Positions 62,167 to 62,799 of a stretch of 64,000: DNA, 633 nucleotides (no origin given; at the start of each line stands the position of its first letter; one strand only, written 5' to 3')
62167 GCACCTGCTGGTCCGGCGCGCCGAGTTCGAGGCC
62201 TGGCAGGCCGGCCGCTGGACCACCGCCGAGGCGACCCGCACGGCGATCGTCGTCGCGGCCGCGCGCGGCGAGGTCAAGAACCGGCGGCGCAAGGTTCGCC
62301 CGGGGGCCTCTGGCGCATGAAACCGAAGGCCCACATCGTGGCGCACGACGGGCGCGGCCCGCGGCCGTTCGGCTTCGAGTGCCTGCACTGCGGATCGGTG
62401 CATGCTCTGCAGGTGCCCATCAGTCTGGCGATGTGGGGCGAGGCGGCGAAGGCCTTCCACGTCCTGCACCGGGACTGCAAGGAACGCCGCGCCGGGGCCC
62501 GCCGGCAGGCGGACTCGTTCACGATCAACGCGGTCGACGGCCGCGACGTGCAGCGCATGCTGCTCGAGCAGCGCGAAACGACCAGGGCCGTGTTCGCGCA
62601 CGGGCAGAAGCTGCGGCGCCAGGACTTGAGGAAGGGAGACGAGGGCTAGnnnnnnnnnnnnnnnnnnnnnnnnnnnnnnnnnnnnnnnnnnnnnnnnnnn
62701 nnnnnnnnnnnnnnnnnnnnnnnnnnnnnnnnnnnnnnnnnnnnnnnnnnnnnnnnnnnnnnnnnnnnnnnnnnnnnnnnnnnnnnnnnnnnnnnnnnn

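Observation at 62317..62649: Lysogeny-module ORF carries a near-identical copy of the tape measure protein C-terminus (62515-62610 versus 51598-51693)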

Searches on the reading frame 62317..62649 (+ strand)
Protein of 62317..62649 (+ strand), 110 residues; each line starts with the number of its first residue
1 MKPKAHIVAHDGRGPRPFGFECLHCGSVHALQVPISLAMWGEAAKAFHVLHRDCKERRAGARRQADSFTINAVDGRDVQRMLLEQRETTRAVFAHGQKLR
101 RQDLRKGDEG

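Call 8: search_protein_families(library=pfam, proteins=[window:62317-62649:+], max_evalue=0.01)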
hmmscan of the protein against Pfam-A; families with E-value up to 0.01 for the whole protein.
window:62317-62649:+ (110 aa): 0 families

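Call 9: search_protein_families(library=phrogs, proteins=[window:62317-62649:+], max_evalue=0.01)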
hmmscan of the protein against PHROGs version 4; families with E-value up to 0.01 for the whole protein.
window:62317-62649:+ (110 aa): 0 families

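Call 10: find_homologous_proteins(query=window:62317-62646:+, max_evalue=0.01)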
Query window:62317-62646:+ (110 aa): 5 proteins with E <= 0.01 among 9 candidates.
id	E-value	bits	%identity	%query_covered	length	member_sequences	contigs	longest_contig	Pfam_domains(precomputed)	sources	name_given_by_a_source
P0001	9.7e-69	247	100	100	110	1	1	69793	-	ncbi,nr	ncbi:MAG: hypothetical protein JNK15_03215 [Planctomycetes bacterium]|nr:hypothetical protein [Planc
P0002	3.7e-10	58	53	54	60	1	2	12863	-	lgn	-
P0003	1.5e-8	53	54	45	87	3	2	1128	-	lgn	-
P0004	3.7e-6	45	47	50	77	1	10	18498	-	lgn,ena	-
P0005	1.9e-5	43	49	46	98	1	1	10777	-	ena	-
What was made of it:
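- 62317..62649 (+): ORF110, the chimeric 110-aa protein. Residues 1-55 form a CxxC...HxxC zinc-ribbon-like domain, 56-66 a linker, 67-98 (perhaps to 101) the TMP-derived segment, and the last 9-12 residues are of unknown origin. Identical to NCBI protein JNK15_03215 (call 10).
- On Ltp-type / membrane-located TMP-directed superinfection exclusion: The host is an uncultured Planctomycetes MAG (call 10).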

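Call 13: find_encoding_contigs(protein=P0002, flank=6000, max_places=3)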
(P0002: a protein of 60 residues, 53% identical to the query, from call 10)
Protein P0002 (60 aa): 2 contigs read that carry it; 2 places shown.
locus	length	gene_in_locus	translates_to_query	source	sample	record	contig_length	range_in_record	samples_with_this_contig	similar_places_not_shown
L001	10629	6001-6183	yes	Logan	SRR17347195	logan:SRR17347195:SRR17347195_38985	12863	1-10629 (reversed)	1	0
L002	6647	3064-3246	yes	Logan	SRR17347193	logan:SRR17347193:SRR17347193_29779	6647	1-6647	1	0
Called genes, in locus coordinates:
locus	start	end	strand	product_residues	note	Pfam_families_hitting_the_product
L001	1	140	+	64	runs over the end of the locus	-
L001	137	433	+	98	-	-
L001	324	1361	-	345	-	PF00589:Phage_integrase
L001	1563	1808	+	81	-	-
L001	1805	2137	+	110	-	-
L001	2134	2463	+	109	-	PF13542:HTH_Tnp_ISL3 (faint), PF04545:Sigma70_r4 (faint), PF13384:HTH_23 (faint), PF13518:HTH_28 (faint)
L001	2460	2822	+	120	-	-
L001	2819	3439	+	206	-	PF04381:RdgC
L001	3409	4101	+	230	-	-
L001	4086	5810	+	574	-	PF05872:HerA_C (weak)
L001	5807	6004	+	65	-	-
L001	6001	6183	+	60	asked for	-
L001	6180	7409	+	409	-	PF00145:DNA_methylase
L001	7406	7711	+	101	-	-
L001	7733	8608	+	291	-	-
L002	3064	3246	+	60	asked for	-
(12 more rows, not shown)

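Call 14: find_encoding_contigs(protein=P0004, flank=6000, max_places=4)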
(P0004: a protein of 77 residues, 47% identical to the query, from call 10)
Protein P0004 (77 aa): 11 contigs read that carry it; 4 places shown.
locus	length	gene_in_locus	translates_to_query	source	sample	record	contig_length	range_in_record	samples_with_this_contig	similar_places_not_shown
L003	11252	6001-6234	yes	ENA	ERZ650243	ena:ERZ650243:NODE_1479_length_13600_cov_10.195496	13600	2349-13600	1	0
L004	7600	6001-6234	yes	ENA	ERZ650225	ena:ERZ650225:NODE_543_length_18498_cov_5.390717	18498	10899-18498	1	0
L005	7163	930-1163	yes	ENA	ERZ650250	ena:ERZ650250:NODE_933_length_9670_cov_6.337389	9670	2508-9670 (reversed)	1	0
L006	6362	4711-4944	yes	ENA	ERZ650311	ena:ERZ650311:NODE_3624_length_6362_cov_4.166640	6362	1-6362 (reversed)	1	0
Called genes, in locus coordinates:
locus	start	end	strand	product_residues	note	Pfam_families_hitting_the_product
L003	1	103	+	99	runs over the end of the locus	-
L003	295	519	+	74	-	-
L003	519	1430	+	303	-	-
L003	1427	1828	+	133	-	-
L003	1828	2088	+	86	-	PF12728:HTH_17 (weak)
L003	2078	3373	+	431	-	PF00589:Phage_integrase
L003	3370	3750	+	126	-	-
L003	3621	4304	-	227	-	-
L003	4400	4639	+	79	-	-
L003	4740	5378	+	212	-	-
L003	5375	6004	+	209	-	-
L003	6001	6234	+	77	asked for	-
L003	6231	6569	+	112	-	-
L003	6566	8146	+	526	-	PF02195:ParB_N, PF17762:HTH_ParB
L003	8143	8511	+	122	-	-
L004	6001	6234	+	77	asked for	-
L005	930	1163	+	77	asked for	-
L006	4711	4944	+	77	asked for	-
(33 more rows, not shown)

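Call 15: find_encoding_contigs(protein=P0005, flank=6000, max_places=3)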
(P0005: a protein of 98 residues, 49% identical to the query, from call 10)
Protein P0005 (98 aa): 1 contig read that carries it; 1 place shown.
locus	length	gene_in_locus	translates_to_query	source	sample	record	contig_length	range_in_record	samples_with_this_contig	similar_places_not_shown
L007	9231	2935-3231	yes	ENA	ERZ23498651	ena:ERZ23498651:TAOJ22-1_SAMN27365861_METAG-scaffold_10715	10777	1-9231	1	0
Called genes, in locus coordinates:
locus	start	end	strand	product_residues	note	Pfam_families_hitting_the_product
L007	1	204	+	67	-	?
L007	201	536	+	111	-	-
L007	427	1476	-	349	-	PF00589:Phage_integrase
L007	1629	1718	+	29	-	-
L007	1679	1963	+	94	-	-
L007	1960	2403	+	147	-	-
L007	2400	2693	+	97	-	-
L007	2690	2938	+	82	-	-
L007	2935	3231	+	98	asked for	-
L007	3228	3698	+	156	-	-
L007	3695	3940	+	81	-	-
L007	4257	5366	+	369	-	PF04381:RdgC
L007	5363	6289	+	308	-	PF07120:DUF1376 (weak)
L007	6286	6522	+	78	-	-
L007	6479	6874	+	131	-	-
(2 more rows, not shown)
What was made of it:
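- On Uncharacterised small CxxC...HxxC phage protein family (no curated model): Homologues sit among RdgC, ParB, methylase and HerA-like early genes (calls 13-15).
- The family sits in early operons (calls 13-15).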

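Call 19: find_related_loci(query=A1, collection=viral_contigs, flank=5000)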
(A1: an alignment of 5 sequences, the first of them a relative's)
Query A1 (110 aa) in viral_contigs; peptide patterns used: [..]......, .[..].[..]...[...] (x = any residue, [..] = any of these).
58 stretches matched a pattern; 1 encode a relative of the query (tblastn E <= 1e-3); 1 distinct loci.
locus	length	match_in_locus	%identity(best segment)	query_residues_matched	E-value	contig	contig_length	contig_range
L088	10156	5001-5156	40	7-58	3e-12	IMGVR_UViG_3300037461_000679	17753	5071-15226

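Call 21: find_encoding_contigs(protein=P0001, flank=10000, max_places=3)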
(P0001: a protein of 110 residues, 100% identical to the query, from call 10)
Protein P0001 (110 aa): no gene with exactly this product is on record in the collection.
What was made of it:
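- Tried and rejected: Not on record in the contig index (call 21).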

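Call 24: find_related_loci(query=window:62317-62646:+, collection=viral_contigs, flank=10000)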
Query window:62317-62646:+ (110 aa) in viral_contigs; peptide patterns used: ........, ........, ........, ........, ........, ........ (x = any residue, [..] = any of these).
10 stretches matched a pattern, but none encodes a relative of the query by tblastn (E <= 1e-3).
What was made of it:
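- Tried and rejected: IMG/VR gave nothing (call 24).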

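Call 25: find_related_loci(query=window:62317-62646:+, collection=metagenome_contigs, flank=10000)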
Query window:62317-62646:+ (110 aa) in metagenome_contigs; peptide patterns used: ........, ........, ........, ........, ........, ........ (x = any residue, [..] = any of these).
234 stretches matched a pattern; 2 encode a relative of the query (tblastn E <= 1e-3); 2 distinct loci.
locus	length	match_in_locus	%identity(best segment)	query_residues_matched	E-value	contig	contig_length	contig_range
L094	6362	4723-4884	47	6-60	5e-12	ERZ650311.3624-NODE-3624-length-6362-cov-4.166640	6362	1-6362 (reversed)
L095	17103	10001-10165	44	6-64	2e-11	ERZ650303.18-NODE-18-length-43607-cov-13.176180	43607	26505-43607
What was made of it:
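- No sequence with both halves turned up in the 5.8-billion-protein collection, IMG/VR or JGI metagenomes (calls 10, 24, 25). The chimera is a singleton (calls 10, 24, 25).
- Tried and rejected: JGI metagenomes gave only N-domain relatives (call 25).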

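Call 33: predict_structure(alignment_id=A1)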
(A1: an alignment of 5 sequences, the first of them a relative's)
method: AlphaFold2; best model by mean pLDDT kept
length: 110 residues; sequences in the alignment: 5
mean_pLDDT: 78.7   pTM: 0.50
mean pLDDT of the five models: 78.7, 75.7, 74.9, 74.3, 73.7
residues with pLDDT >= 90: 40; 70-90: 44; 50-70: 13; < 50: 13
segments of 3 or more residues with pLDDT < 50: 62-72
pLDDT, mean of each block of 10 residues (from residue 1): 78 92 93 94 95 74 44 62 81 81 74
secondary structure, 60 per line:
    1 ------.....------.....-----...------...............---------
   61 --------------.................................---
elements in order: E7-11 E18-22 E28-30 H37-51 H75-107
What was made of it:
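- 62317..62649 (+): AF2 model: beta-beta-beta-alpha domain with pLDDT above 90, disordered linker 62-72, helix 75-107 (call 33).
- The fusion is in frame, and AF2 predicts the tail as one long helix with pLDDT about 80 (call 33). Only the architecture: an early-type domain, a disordered linker and a TMP helix (call 33).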

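Call 35: search_protein_representatives(alignment_id=A1)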
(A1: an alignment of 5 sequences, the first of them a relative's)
Query: 5 sequences, 91 profile positions. Proteins with E-value up to 0.001 (for the whole library): 627; up to 1e-10: 25; up to 1e-30: 1. The best 150 are listed.
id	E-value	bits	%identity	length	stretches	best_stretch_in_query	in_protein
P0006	5.0e-32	126.2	-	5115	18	24-49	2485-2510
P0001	6.0e-30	119.5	-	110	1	2-86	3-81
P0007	1.5e-24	102.2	-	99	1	1-75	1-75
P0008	4.8e-23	97.4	-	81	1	3-86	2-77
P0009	6.4e-23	97.0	-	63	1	1-58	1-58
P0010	1.6e-22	95.8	-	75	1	1-67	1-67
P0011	1.7e-21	92.5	-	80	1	1-54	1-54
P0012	1.8e-21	92.3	-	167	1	1-82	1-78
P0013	3.2e-18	81.9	-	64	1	3-59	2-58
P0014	2.1e-17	79.3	-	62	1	3-58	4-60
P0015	6.8e-13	64.9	-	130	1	1-44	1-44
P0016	1.1e-12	64.2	-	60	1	4-55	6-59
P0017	1.5e-12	63.8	-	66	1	3-59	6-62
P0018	4.5e-12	62.2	-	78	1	3-55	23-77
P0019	1.4e-11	60.7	-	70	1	2-56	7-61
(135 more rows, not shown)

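Call 37: search_protein_families(library=pfam, alignment_id=A2, max_evalue=0.1)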
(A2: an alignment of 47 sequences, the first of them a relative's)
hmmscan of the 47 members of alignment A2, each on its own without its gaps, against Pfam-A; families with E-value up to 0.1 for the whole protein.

A. member 1, P0001 (110 aa): 0 families

B. families by the number of members that match (of 47 scanned): 27 families (the first 25 are shown)
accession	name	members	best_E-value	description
PF14353.12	CpXC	3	0.00014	CpXC protein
PF23455.1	DUF7129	3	0.013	Domain of unknown function (DUF7129)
PF23165.1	zf-C2H2_FBX41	2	0.0019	F-box only protein 41 C2H2 zinc finger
PF02620.22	YceD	2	0.0081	Large ribosomal RNA subunit accumulation protein YceD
PF11571.13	Med27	2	0.02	Mediator complex subunit 27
PF23454.1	Zn_ribbon_Brz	2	0.032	Transcriptional regulator Brz zinc beta ribbon domain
PF21817.3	CapR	2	0.037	CapR homology domain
PF23458.2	DUF7130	1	0.0067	Domain of unknown function (DUF7130)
PF03691.19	UPF0167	1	0.01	Uncharacterised protein family (UPF0167)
PF08537.15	NBP1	1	0.013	Fungal Nap binding protein NBP1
PF04565.21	RNA_pol_Rpb2_3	1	0.014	RNA polymerase Rpb2, domain 3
PF05129.18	Zn_ribbon_Elf1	1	0.016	Transcription elongation factor Elf1 like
PF23991.1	DUF7310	1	0.026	Coiled-coil region of unknown function (DUF7310)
PF24232.1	DUF7445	1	0.03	Family of unknown function (DUF7445)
PF13465.12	zf-H2C2_2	1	0.032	Zinc-finger double domain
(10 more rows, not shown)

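Call 38: search_solved_structures(query=A2, max_evalue=1)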
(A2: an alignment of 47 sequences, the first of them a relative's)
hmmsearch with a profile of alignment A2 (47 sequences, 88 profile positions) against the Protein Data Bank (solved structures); distinct sequences matched with E-value up to 1: 1.
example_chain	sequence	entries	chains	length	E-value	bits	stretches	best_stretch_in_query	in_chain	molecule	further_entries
9fhl_W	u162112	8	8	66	0.48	13.6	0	15-31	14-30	Small ribosomal subunit protein eS27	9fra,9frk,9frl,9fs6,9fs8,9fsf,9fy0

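Call 41: fold_search(model_id=the predicted structure, library=pdb)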
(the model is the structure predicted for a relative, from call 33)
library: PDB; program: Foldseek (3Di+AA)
matches with E <= 10: 144; with E <= 0.001: 0
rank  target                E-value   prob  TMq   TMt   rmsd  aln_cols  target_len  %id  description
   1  8oz0_H                1.1e+00  0.14  0.22  0.17   6.5        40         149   20  Structure of a human 48S translation initiation complex with eIF4F and eIF4A (released 2024-02-07)
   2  1xb0_A                1.1e+00  0.09  0.22  0.24   5.1        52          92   21  Structure of the BIR domain of IAP-like protein 2 (released 2004-11-02)
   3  2djr_MODEL_1_A        1.1e+00  0.06  0.19  0.25  11.5        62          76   11  Solution structures of the C2H2 type zinc finger domain of human zinc finger BED domain containing protein 2 (released 2006-10-05)
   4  4kju_A                2.2e+00  0.05  0.19  0.23   3.8        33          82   24  Crystal structure of XIAP-Bir2 with a bound benzodiazepinone inhibitor. (released 2013-11-27)
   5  1g73_C                2.3e+00  0.07  0.20  0.23   4.0        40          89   25  CRYSTAL STRUCTURE OF SMAC BOUND TO XIAP-BIR3 DOMAIN (released 2001-01-10)
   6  8aza_C                2.5e+00  0.04  0.21  0.26   5.1        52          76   25  Structure of RIP2K dimer bound to the XIAP BIR2 domain (released 2022-10-26)
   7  2x18_C                2.5e+00  0.03  0.20  0.20   5.8        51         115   24  The crystal structure of the PH domain of human AKT3 protein kinase (released 2010-03-16)
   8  6f40_V                2.5e+00  0.03  0.20  0.08  20.9        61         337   15  RNA Polymerase III open complex (released 2018-01-17)
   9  3ueh_A                2.7e+00  0.08  0.31  0.25  12.4       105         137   13  Crystal structure of human Survivin H80A mutant (released 2012-03-07)
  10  8yoz_B                2.7e+00  0.04  0.17  0.23  10.2        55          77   20  Crystal structure of the small zinc-finger protein ZifS (TTHA0897) from Thermus thermophilus HB8. (released 2025-03-19)
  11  1i3o_F                2.7e+00  0.04  0.21  0.23   4.6        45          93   27  CRYSTAL STRUCTURE OF THE COMPLEX OF XIAP-BIR2 AND CASPASE 3 (released 2001-03-21)
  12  3g76_E                2.9e+00  0.04  0.17  0.19   8.6        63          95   14  Crystal structure of XIAP-BIR3 in complex with a bivalent compound (released 2009-05-12)
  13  4hy0_D                2.9e+00  0.04  0.17  0.19   8.5        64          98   14  Crystal structure of XIAP BIR3 with T3256336 (released 2013-01-30)
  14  2raw_A                3.1e+00  0.08  0.31  0.25  11.2       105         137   10  Crystal structure of the Borealin-Survivin complex (released 2007-10-30)
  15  3cm7_D                3.1e+00  0.05  0.21  0.22   6.4        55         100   20  Crystal Structure of XIAP-BIR3 domain in complex with Smac-mimetic compuond, Smac005 (released 2008-10-28)
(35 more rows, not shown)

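Call 65: search_protein_families(library=padloc, proteins=[window:62317-62649:+], max_evalue=0.01)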
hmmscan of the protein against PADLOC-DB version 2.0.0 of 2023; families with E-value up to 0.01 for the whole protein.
window:62317-62649:+ (110 aa): 0 families

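Call 66: search_protein_families(library=ncbifam, proteins=[window:62317-62649:+], max_evalue=0.01)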
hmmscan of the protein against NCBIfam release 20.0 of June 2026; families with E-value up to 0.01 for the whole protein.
window:62317-62649:+ (110 aa): 0 families
